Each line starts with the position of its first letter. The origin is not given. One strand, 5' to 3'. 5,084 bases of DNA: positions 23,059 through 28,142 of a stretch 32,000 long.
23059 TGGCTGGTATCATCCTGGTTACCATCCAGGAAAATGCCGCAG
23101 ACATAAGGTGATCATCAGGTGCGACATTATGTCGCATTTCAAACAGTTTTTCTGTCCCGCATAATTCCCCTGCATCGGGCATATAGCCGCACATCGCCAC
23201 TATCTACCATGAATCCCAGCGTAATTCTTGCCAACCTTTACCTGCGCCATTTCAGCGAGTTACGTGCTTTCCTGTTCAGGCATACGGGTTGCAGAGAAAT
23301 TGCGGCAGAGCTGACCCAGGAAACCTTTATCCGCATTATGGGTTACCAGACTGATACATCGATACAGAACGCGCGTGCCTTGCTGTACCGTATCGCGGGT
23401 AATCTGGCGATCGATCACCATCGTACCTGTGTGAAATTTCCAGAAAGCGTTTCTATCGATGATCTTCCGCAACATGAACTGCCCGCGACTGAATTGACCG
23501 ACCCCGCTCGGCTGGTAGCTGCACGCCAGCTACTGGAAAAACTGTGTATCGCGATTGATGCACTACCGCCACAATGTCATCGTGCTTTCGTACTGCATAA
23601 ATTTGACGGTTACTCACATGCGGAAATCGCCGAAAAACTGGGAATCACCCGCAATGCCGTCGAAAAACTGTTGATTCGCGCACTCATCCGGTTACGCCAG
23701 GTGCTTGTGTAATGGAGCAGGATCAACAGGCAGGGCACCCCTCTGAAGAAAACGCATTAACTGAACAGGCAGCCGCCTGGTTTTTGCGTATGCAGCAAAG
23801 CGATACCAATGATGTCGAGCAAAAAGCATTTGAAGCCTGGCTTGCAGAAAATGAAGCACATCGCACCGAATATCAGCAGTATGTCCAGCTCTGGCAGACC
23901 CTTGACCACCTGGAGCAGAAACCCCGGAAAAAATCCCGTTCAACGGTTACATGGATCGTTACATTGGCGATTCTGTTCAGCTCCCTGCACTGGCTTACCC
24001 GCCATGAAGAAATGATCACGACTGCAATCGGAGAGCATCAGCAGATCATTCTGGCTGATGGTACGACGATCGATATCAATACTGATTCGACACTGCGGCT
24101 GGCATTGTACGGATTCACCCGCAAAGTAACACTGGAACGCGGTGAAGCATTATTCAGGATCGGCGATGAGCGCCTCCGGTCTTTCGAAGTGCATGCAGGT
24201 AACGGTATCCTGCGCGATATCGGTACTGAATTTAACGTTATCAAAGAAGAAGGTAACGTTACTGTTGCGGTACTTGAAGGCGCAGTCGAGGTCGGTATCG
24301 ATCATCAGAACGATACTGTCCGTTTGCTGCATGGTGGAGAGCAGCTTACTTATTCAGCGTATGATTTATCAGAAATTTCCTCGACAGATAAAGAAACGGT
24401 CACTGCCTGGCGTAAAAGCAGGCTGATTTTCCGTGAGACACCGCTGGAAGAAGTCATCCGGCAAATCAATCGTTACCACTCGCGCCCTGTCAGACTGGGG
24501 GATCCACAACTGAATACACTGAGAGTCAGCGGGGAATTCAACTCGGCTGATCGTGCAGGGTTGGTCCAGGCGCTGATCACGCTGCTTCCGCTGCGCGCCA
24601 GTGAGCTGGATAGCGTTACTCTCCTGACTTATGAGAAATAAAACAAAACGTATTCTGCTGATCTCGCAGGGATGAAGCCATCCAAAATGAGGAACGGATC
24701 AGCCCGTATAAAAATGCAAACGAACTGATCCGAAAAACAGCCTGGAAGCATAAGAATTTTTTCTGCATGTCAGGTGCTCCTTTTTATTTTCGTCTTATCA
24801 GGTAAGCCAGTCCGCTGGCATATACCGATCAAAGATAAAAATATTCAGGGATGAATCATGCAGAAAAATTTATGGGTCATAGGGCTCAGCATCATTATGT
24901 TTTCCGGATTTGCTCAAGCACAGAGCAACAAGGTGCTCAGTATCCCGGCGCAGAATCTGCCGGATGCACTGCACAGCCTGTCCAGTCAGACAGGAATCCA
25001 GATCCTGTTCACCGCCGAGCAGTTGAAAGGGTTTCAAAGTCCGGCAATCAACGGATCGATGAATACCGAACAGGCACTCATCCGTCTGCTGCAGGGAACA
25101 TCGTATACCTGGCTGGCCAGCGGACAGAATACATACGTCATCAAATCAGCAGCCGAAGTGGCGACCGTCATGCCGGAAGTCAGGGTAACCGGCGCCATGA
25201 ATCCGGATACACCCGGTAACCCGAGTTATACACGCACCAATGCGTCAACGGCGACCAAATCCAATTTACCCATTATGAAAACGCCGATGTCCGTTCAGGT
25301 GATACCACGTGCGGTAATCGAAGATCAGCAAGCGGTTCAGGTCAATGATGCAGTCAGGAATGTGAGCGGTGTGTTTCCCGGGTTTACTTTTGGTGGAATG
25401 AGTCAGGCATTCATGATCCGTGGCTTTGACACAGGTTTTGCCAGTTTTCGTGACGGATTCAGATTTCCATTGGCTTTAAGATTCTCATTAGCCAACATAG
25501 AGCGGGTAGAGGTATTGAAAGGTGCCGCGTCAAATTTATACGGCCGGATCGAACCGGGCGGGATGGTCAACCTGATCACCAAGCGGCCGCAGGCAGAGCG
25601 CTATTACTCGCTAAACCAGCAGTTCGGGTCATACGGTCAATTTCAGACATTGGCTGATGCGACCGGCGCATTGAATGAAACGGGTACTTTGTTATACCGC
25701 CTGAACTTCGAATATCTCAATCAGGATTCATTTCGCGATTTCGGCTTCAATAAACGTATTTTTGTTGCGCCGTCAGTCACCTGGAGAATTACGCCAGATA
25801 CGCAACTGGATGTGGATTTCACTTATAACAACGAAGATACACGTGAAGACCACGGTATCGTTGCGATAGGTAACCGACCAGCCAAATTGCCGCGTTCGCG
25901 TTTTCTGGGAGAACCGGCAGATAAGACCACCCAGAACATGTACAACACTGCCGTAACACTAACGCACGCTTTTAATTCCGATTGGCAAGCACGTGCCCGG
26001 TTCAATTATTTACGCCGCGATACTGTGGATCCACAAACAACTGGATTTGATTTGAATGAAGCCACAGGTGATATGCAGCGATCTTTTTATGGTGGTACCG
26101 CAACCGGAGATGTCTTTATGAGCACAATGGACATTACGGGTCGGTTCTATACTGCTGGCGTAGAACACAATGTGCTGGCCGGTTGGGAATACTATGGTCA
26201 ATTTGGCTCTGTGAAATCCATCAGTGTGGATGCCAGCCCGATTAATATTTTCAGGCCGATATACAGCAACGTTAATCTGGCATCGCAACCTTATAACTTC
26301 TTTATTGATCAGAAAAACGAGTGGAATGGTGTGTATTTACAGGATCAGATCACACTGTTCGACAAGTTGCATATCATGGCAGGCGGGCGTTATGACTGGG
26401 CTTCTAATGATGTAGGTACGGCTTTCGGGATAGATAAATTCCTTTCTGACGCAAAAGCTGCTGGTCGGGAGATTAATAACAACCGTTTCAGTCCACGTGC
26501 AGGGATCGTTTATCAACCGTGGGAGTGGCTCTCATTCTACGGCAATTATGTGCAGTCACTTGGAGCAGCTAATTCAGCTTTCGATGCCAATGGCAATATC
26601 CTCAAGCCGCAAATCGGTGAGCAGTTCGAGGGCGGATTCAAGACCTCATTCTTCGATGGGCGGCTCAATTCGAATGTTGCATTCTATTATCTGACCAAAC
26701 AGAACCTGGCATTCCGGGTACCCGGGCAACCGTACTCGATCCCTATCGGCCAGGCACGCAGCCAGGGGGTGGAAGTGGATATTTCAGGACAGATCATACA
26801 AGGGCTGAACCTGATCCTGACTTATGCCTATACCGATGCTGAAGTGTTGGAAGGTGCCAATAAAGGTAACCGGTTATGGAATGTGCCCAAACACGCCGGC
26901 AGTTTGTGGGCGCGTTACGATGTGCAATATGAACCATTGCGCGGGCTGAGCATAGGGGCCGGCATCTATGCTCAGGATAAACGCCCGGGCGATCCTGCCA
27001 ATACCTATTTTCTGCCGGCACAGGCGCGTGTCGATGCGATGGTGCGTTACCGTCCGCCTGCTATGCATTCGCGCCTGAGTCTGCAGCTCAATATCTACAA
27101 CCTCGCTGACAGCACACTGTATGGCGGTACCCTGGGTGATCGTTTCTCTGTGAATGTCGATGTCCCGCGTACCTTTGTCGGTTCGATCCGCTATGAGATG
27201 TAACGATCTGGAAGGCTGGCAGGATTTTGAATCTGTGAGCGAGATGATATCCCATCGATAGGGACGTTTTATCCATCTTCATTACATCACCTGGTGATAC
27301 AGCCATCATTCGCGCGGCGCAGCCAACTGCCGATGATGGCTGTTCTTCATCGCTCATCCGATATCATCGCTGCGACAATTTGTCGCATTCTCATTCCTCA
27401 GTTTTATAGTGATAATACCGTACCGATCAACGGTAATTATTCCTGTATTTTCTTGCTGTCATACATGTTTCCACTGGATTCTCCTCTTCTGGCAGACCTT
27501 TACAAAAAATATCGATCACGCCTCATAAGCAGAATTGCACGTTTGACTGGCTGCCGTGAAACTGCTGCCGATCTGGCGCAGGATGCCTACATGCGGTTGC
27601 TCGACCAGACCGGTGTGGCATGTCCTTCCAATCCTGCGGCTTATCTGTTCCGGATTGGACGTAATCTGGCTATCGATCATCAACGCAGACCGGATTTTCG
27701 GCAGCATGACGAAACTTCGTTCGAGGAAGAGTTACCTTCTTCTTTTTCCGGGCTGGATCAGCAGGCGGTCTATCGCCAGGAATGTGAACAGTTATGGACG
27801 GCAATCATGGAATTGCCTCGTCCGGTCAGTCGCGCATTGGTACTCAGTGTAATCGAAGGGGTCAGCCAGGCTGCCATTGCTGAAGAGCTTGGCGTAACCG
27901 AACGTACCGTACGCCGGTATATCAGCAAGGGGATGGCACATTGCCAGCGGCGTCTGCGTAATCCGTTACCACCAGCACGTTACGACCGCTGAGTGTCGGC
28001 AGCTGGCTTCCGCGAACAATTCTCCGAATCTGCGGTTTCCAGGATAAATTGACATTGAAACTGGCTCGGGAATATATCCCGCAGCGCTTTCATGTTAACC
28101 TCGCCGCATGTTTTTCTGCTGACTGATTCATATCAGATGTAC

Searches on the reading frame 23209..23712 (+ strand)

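Call 9: search_protein_families(library=pfam, proteins=[window:23209-23712:+])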
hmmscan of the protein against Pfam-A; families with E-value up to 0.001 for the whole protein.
window:23209-23712:+ (167 aa): 5 families
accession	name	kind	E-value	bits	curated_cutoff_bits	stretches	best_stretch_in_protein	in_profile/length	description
PF08281.18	Sigma70_r4_2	-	2.7e-15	56.2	25.7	1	115-162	7-54/54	Sigma-70, region 4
PF04542.20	Sigma70_r2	-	1.2e-09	38.2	24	1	10-72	1-66/71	Sigma-70 region 2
PF04545.22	Sigma70_r4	-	2.5e-09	36.9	24.1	1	115-164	1-50/50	Sigma-70, region 4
PF07638.17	Sigma70_ECF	-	7e-06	26.5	21.1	1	108-155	125-172/185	ECF sigma factor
PF22233.2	PhyR_sigma-like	-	0.00018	21.7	27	1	118-159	3-44/50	Response regulator PhyR, sigma-like domain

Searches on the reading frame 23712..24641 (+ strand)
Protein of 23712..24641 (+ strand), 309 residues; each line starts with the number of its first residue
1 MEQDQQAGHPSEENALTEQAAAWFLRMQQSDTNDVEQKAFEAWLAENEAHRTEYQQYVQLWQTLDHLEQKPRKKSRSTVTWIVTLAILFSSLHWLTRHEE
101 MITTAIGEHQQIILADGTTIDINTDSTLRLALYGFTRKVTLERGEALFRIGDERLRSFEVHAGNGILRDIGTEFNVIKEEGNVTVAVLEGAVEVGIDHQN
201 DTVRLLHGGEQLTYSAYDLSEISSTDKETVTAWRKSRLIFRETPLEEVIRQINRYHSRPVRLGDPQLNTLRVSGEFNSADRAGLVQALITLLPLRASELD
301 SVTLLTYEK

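Call 9: search_protein_families(library=pfam, proteins=[window:23712-24641:+])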
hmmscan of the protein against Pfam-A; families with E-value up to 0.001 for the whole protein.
window:23712-24641:+ (309 aa): 3 families
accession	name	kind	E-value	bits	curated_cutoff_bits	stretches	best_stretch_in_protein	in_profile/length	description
PF04773.18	FecR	-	6.3e-19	68.7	24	1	102-193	3-97/97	FecR protein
PF16220.10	DUF4880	-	1.5e-11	44.4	25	1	18-59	1-42/43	Domain of unknown function (DUF4880)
PF16344.10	FecR_C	-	3e-06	27.6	24.4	1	237-278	1-42/70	FecR, C-terminal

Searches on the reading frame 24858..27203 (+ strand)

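Call 9: search_protein_families(library=pfam, proteins=[window:24858-27203:+])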
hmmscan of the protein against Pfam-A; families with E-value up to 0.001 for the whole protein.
window:24858-27203:+ (781 aa): 3 families
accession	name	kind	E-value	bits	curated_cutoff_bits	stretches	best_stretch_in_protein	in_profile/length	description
PF00593.30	TonB_dep_Rec_b-barrel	-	5e-65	221.5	27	1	308-749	1-436/436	TonB dependent receptor-like, beta-barrel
PF07715.20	Plug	-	3.8e-22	79.2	23.9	1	139-235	2-106/107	TonB-dependent Receptor Plug Domain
PF07660.19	STN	-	2.2e-10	40.6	28.4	1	47-97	1-51/52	Secretin and TonB N terminus short domain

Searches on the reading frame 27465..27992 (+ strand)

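Call 9: search_protein_families(library=pfam, proteins=[window:27465-27992:+])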
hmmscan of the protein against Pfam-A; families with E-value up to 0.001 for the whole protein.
window:27465-27992:+ (175 aa): 10 families
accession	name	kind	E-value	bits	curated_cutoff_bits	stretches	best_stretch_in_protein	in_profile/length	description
PF08281.18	Sigma70_r4_2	-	1.3e-15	57.2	25.7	1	108-160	2-54/54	Sigma-70, region 4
PF04542.20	Sigma70_r2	-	7e-12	45.4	24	1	12-75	1-67/71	Sigma-70 region 2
PF13384.12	HTH_23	-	3.7e-06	27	24.6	1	126-154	11-39/50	Homeodomain-like domain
PF04545.22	Sigma70_r4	-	6.7e-06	26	24.1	1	117-161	5-49/50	Sigma-70, region 4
PF13551.12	HTH_29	-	7.1e-06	26.5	28.1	1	126-153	5-33/64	Winged helix-turn helix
PF07638.17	Sigma70_ECF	-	2.1e-05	25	21.1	1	30-164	45-183/185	ECF sigma factor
PF13518.12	HTH_28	-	2.6e-05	24.7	25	1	125-155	5-35/52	Helix-turn-helix domain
PF08279.18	HTH_11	-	3e-05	24.3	25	1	133-154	16-37/55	HTH domain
PF13542.12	HTH_Tnp_ISL3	-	0.00023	21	27.4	1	124-153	19-47/51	Helix-turn-helix domain of transposase family ISL3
PF00376.29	MerR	-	0.00044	20.4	28.2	0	138-158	5-25/38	MerR family regulatory protein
